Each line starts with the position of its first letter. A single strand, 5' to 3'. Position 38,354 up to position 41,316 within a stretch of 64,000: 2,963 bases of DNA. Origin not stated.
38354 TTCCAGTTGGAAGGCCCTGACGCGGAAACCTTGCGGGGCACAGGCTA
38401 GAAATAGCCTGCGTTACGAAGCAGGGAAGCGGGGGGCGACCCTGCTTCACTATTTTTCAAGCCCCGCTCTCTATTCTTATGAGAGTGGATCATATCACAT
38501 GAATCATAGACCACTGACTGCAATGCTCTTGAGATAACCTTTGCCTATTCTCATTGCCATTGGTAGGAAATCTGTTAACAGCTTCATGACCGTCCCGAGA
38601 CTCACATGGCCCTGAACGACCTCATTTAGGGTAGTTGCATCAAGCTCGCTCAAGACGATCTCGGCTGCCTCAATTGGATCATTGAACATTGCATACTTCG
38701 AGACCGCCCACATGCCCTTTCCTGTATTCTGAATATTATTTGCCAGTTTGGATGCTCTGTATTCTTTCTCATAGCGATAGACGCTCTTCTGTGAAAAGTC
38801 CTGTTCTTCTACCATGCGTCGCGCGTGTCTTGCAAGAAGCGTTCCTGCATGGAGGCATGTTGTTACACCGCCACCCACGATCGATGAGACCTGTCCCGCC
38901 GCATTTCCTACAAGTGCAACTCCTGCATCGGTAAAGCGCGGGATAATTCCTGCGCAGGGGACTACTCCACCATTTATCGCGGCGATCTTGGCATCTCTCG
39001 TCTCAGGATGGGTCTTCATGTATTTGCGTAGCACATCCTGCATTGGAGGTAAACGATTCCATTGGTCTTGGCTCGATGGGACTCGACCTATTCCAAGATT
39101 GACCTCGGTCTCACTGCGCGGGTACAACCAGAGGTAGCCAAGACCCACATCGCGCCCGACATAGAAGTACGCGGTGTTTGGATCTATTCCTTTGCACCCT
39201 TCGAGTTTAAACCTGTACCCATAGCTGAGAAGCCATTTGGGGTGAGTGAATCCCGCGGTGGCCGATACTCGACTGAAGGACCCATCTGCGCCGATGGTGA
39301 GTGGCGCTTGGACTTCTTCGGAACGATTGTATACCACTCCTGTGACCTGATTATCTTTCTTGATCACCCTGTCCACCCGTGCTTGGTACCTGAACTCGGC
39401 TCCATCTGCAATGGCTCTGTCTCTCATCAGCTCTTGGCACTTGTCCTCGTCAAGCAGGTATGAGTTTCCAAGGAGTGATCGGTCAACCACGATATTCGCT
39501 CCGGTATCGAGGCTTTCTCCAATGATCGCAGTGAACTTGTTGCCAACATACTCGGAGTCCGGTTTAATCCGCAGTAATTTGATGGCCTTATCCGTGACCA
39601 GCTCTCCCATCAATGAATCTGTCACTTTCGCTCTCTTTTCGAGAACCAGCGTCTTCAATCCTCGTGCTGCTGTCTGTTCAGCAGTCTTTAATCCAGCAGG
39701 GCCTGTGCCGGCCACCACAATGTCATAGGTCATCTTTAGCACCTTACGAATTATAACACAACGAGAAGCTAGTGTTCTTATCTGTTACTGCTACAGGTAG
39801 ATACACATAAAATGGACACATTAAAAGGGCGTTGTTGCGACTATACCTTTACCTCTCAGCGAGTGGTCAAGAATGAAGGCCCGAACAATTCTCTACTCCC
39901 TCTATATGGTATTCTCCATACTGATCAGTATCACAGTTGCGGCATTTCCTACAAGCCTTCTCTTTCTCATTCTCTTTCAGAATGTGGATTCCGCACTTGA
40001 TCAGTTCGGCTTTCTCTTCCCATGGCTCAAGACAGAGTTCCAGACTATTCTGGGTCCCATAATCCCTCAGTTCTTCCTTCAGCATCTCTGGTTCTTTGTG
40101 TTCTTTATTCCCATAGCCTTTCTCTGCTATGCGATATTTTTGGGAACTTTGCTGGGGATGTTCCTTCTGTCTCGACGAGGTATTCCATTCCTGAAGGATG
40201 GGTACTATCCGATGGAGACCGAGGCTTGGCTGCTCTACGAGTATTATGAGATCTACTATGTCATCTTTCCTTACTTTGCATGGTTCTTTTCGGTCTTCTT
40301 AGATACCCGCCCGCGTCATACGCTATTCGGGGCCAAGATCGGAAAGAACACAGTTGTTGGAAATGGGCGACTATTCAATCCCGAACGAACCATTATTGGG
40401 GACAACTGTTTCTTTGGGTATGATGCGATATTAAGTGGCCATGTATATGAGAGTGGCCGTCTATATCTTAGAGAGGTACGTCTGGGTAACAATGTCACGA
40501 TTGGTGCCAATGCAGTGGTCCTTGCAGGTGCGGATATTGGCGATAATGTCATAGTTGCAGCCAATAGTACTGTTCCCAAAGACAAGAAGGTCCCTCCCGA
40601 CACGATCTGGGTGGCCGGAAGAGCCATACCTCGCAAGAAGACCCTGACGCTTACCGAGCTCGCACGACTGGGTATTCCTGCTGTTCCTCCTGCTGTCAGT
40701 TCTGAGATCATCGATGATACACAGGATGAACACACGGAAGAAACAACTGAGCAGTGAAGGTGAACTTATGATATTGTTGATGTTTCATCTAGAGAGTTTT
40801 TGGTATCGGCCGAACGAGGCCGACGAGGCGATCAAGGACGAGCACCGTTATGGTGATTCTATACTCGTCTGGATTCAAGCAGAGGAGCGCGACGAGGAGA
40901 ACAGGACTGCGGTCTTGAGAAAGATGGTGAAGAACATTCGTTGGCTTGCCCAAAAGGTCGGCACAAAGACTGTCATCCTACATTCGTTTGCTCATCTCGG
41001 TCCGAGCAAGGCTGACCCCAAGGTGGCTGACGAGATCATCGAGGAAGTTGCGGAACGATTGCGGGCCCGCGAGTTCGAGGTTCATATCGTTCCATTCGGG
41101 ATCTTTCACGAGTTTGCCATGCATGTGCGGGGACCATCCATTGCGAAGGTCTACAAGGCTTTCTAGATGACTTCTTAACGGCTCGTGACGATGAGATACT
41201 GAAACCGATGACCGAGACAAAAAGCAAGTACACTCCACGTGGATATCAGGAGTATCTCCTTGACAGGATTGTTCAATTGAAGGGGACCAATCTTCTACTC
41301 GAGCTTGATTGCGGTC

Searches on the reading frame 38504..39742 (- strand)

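Call 8: search_protein_families(library=pfam, proteins=[window:38504-39742:-], max_evalue=0.001)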
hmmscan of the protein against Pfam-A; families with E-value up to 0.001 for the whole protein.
window:38504-39742:- (412 aa): 14 families
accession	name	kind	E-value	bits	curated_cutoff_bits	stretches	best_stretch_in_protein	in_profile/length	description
PF01494.25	FAD_binding_3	-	1e-12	48.4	22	1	6-166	2-170/349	FAD binding domain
PF22578.2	GGR_cat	-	2e-10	40.8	27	1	175-260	5-87/88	Geranylgeranyl reductase catalytic domain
PF01266.30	DAO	-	1.1e-09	38.7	27.9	1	105-304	154-351/353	FAD dependent oxidoreductase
PF00890.30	FAD_binding_2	-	9.1e-08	32.1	20.4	0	7-39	1-33/414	FAD binding domain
PF05834.18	Lycopene_cycl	-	1.9e-07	30.9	23.4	0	7-39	1-35/380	Lycopene cyclase protein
PF03486.20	HI0933_like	-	4.2e-07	30.1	50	1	7-41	2-36/244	HI0933-like protein Rossmann domain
PF12831.13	FAD_oxidored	-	2.6e-06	27.4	27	1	7-154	1-145/416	FAD dependent oxidoreductase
PF00070.33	Pyr_redox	-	3.8e-06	27.8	22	0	8-56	2-53/82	Pyridine nucleotide-disulphide oxidoreductase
PF04820.20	Trp_halogenase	-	2.5e-05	23.8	21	1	91-329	149-372/458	Tryptophan halogenase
PF01134.28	GIDA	-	3e-05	23.7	22.1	0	120-164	115-159/391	Glucose inhibited division protein A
PF07992.20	Pyr_redox_2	-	4.3e-05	23.5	26.1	0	6-39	1-31/291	Pyridine nucleotide-disulphide oxidoreductase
PF01946.23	Thi4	-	5.8e-05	22.9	26.2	0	5-38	17-51/235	Thi4 family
PF13450.12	NAD_binding_8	-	0.00066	20.3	21.9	0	10-39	1-30/68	NAD(P)-binding Rossmann-like domain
PF08491.16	SE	-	0.00092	18.8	20.1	0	145-340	1-196/276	Squalene epoxidase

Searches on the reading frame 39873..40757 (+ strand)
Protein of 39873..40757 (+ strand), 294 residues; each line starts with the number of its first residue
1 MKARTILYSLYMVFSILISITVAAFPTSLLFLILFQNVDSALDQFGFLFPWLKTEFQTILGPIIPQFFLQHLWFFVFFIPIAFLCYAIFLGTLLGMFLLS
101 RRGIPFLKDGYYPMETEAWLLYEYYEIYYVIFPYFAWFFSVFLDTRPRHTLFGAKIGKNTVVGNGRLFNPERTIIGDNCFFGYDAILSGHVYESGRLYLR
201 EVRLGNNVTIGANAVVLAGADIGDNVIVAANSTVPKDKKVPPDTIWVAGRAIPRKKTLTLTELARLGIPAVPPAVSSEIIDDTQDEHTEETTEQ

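Call 8: search_protein_families(library=pfam, proteins=[window:39873-40757:+], max_evalue=0.001)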
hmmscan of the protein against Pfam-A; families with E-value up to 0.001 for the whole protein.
window:39873-40757:+ (294 aa): 3 families
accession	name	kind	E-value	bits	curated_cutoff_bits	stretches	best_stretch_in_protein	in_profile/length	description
PF00132.30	Hexapep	-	3.6e-13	49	27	1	202-235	2-35/36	Bacterial transferase hexapeptide (six repeats)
PF14602.12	Hexapep_2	-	2.2e-12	46.9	27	1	202-234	2-32/34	Hexapeptide repeat of succinyl-transferase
PF25084.1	LbH_EIF2B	-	0.00096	19.6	54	0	156-234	24-93/105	EIF2B subunit epsilon LbH domain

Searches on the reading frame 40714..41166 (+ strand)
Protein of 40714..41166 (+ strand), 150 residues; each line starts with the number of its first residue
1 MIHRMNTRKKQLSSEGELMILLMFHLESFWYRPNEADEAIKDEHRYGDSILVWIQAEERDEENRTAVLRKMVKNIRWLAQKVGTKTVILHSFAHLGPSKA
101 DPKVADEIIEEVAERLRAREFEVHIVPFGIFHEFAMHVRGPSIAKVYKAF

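Call 3: search_protein_families(library=pfam, proteins=[window:40714-41166:+], max_evalue=0.01)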
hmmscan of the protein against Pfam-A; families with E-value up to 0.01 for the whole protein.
window:40714-41166:+ (150 aa): 1 family
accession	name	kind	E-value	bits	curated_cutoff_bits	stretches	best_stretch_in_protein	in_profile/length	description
PF08915.16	tRNA-Thr_ED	-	5.7e-35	120.8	30.2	1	19-149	1-136/137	Archaea-specific editing domain of threonyl-tRNA synthetase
